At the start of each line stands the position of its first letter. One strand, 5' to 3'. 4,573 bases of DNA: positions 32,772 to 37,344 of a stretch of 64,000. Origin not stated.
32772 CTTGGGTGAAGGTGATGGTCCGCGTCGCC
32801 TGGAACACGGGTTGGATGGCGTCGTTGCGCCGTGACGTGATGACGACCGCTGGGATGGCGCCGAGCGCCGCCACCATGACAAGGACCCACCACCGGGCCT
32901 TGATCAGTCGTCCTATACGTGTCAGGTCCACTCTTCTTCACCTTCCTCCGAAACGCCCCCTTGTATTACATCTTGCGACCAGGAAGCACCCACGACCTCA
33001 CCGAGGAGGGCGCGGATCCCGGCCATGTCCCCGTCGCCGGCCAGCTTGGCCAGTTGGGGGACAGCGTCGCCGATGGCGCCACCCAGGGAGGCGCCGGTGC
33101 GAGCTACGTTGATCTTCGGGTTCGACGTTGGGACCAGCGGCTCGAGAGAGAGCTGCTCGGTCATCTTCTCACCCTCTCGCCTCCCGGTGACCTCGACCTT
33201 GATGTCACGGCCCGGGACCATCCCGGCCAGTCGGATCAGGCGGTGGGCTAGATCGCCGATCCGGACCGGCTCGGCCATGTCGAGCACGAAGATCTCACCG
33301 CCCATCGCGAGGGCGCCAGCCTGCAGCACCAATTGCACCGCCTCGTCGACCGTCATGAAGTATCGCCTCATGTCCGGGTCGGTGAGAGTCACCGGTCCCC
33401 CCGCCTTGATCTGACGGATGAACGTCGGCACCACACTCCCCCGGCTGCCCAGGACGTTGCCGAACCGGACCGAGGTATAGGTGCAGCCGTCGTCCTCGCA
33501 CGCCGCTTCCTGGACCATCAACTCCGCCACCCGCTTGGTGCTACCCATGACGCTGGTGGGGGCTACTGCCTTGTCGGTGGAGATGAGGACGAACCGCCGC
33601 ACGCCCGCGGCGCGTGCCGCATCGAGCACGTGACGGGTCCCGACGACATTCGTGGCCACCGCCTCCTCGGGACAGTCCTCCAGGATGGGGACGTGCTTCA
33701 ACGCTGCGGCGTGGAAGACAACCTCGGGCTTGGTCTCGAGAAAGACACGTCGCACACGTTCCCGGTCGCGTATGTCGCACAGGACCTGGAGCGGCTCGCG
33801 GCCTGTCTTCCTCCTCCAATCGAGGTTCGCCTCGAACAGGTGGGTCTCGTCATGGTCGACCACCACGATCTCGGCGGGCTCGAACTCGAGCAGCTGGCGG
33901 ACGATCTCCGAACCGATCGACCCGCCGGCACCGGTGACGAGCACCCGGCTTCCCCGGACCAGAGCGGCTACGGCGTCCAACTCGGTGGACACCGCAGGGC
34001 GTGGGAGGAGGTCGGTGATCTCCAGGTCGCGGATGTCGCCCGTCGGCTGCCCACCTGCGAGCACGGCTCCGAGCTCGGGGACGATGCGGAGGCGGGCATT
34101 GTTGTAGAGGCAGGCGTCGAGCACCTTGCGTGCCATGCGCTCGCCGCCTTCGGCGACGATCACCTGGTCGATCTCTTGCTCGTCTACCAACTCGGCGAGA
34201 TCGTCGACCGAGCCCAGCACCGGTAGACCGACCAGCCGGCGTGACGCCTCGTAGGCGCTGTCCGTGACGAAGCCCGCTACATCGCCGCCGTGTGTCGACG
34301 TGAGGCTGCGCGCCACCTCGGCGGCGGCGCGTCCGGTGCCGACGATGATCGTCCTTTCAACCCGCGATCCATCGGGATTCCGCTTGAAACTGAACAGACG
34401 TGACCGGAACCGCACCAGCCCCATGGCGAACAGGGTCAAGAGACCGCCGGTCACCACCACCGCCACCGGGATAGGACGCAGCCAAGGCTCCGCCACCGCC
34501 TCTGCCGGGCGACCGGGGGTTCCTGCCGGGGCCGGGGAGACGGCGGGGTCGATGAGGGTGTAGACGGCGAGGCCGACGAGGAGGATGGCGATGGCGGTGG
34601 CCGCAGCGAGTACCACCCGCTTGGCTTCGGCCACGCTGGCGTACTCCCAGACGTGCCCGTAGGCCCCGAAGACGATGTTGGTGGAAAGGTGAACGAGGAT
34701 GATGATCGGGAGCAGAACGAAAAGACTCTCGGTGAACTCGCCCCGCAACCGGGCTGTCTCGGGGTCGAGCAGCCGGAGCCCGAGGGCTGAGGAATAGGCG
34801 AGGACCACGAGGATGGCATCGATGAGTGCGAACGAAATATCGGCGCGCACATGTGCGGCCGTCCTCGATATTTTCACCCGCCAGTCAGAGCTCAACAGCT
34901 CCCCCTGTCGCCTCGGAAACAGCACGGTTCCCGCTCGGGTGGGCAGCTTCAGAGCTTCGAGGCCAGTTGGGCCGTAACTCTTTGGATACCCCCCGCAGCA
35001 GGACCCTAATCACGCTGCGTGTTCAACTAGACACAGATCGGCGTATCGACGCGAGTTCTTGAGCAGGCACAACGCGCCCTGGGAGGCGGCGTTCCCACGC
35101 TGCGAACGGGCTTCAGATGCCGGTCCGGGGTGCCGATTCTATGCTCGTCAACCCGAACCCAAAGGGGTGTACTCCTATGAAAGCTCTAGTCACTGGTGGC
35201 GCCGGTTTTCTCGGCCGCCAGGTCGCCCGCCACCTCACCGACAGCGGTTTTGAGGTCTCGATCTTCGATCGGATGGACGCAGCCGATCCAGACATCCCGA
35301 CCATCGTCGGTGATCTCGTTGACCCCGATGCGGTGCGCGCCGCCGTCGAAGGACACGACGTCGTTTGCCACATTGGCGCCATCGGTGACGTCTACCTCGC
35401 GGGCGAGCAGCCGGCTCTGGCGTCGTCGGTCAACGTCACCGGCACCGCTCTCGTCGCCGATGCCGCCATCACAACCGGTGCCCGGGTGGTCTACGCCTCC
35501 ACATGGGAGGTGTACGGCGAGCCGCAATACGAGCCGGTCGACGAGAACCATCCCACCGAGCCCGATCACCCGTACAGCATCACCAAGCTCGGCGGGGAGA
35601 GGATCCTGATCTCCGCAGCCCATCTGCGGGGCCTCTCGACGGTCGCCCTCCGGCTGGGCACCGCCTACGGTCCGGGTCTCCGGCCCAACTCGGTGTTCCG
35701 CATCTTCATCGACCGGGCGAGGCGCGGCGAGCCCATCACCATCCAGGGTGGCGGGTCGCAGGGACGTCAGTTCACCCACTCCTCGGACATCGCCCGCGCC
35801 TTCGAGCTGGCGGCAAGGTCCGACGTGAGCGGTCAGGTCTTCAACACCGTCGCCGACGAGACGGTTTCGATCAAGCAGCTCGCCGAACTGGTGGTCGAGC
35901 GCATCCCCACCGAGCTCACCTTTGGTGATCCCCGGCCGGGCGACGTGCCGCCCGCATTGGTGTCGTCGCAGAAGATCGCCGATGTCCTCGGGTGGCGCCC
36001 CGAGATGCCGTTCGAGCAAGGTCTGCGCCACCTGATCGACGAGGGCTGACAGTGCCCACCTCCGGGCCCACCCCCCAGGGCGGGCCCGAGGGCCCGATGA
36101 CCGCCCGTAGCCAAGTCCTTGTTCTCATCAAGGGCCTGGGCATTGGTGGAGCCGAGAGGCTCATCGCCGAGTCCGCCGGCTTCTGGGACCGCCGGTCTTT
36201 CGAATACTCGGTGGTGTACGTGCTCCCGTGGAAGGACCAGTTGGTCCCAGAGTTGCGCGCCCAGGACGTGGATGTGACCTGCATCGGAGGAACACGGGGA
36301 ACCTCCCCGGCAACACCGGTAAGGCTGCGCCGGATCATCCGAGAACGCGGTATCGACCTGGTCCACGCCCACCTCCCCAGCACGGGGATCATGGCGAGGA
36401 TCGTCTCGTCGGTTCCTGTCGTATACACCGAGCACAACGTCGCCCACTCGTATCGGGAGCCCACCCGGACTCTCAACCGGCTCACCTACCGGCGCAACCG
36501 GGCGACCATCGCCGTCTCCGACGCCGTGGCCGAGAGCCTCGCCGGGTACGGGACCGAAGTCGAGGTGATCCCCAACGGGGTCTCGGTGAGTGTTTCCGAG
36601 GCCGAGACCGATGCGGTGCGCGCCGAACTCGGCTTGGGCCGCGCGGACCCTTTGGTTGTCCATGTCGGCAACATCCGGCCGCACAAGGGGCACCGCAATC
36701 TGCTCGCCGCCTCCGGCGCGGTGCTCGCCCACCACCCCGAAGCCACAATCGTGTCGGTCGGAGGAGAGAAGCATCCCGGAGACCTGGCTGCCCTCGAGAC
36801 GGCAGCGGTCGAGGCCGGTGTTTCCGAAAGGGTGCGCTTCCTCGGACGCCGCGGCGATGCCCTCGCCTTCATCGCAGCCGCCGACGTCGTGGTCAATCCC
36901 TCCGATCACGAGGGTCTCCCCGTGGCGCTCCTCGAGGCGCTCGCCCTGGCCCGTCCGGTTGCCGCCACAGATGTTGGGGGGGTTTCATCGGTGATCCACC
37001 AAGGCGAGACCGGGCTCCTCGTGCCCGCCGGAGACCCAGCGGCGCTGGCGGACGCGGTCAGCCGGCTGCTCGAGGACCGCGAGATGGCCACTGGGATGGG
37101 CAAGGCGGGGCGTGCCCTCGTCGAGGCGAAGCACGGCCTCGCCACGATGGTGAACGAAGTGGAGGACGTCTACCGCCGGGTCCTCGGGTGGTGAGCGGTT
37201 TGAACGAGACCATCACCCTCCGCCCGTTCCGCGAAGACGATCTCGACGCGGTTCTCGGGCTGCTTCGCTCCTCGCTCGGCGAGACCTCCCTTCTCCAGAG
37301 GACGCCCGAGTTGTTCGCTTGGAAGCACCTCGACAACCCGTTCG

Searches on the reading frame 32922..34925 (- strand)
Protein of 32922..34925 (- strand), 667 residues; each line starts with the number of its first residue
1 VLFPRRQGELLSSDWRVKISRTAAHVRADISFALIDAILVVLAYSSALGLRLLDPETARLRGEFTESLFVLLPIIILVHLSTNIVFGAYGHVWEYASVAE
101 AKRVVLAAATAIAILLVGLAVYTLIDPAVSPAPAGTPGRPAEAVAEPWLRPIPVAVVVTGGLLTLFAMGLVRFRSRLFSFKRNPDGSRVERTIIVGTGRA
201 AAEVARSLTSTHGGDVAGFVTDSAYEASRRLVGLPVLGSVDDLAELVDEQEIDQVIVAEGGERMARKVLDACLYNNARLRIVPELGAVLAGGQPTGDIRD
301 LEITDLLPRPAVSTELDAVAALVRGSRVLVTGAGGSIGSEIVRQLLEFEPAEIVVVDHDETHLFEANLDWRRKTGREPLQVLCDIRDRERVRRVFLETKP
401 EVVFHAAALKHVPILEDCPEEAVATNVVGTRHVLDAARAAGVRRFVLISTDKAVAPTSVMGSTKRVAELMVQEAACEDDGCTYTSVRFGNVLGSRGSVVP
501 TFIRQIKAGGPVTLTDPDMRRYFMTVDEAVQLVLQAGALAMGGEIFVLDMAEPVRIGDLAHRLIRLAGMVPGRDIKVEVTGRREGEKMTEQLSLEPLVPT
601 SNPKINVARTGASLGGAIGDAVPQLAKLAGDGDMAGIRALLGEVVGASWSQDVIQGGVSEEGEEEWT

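Call 92: search_protein_families(library=pfam, proteins=[window:32922-34925:-], max_evalue=0.00001)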
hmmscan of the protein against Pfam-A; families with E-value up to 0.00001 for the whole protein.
window:32922-34925:- (667 aa): 8 families
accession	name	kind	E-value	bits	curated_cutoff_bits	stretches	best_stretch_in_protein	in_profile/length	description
PF02719.21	Polysacc_synt_2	-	9.1e-107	357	20.2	1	328-595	1-278/293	Polysaccharide biosynthesis protein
PF01370.27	Epimerase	-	3.2e-32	112.3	20.9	1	328-537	1-225/240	NAD dependent epimerase/dehydratase family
PF16363.11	GDP_Man_Dehyd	-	2.3e-20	73.8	27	1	329-452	1-131/332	GDP-mannose 4,6 dehydratase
PF01073.25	3Beta_HSD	-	1.2e-17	64.3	22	1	329-458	1-124/280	3-beta hydroxysteroid dehydrogenase/isomerase family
PF04321.23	RmlD_sub_bind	-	1.8e-17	63.8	27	1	327-514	2-175/287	RmlD substrate binding domain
PF13460.12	NAD_binding_10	-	2e-10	41.3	27.2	1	332-490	1-145/184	NAD(P)H-binding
PF07993.18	NAD_binding_4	-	6.1e-08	32.6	20.1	0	399-467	88-153/258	Male sterility protein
PF13727.12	CoA_binding_3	-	4.9e-06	27.1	25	0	187-258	77-148/175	CoA-binding domain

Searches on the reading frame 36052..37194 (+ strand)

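Call 92: search_protein_families(library=pfam, proteins=[window:36052-37194:+], max_evalue=0.00001)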
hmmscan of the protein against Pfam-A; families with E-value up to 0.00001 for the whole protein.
window:36052-37194:+ (380 aa): 5 families
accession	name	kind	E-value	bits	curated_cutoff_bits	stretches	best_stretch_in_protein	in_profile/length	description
PF13692.12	Glyco_trans_1_4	-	5.8e-34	117.8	27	1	200-342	2-142/142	Glycosyl transferases group 1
PF00534.26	Glycos_transf_1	-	3.1e-32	111.9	26.4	1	189-354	5-170/172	Glycosyl transferases group 1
PF13439.12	Glyco_transf_4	-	3.7e-23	82.8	28.5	1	31-179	1-168/170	Glycosyltransferase Family 4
PF13579.12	Glyco_trans_4_4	-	6.4e-15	56.3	29.7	1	32-176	1-158/158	Glycosyl transferase 4-like domain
PF13524.12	Glyco_trans_1_2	-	3.2e-08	34.1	25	1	266-370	34-142/144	Glycosyl transferase-like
